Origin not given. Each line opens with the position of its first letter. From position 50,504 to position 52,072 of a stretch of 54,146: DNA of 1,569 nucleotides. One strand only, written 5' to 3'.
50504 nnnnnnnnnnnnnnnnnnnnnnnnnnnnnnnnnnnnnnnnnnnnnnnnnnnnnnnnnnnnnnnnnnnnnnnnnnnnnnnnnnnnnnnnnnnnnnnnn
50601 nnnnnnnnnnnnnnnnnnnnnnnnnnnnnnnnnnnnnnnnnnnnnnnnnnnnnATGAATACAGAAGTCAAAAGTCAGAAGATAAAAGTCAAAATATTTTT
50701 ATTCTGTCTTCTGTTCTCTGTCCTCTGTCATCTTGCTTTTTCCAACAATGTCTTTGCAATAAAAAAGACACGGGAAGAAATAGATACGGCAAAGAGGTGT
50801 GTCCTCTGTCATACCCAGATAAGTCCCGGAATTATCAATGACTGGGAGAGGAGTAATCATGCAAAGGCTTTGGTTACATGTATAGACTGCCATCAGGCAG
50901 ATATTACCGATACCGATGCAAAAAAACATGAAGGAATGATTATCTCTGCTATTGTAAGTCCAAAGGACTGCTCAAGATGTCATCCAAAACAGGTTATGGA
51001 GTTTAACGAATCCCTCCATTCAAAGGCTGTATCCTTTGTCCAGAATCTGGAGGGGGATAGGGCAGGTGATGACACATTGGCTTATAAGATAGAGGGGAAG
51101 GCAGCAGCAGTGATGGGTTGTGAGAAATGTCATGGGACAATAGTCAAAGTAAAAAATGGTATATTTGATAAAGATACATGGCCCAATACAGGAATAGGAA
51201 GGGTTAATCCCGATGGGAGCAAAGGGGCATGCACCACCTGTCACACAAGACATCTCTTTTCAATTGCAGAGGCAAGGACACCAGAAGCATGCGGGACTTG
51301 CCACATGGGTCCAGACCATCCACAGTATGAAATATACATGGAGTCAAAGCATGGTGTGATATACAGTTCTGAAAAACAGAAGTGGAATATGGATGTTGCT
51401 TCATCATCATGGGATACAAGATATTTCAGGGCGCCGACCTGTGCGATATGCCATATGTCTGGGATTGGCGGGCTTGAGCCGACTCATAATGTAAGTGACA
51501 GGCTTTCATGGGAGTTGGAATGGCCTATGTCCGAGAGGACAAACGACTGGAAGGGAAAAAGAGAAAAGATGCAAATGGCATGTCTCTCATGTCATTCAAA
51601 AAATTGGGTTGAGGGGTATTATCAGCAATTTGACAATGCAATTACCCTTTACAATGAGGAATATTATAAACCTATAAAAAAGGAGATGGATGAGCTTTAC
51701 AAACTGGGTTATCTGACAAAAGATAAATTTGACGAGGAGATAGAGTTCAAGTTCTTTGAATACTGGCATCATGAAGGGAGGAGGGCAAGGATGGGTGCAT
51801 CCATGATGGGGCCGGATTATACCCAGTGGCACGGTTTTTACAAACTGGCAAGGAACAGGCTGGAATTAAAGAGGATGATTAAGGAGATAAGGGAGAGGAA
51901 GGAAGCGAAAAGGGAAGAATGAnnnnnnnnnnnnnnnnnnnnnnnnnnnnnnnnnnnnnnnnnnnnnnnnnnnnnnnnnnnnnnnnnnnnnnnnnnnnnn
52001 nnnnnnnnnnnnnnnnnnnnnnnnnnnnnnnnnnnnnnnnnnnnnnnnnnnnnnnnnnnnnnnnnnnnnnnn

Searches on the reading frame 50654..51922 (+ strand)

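Call 48: search_protein_families(library=pfam, proteins=[window:50654-51922:+], max_evalue=0.001)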
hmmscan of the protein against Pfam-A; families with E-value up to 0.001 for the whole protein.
window:50654-51922:+ (422 aa): 5 families
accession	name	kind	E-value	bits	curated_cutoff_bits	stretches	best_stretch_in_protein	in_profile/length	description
PF13447.11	Multi-haem_cyto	-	2e-34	119.5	21.9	1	74-358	3-265/269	Seven times multi-haem cytochrome CxxCH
PF13435.11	Cytochrome_C554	-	1.2e-11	45.8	20.8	2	106-176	2-71/84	Cytochrome c554 and c-prime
PF14522.11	Cytochrome_C7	-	1.1e-10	41.6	24.8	1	152-217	12-66/67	Cytochrome c7 and related cytochrome c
PF14537.11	Cytochrom_c3_2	-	1.8e-07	32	25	0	105-217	8-78/79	Cytochrome c3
PF02085.21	Cytochrom_CIII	-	0.0003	21.5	22.9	0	41-110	41-101/101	Class III cytochrome C family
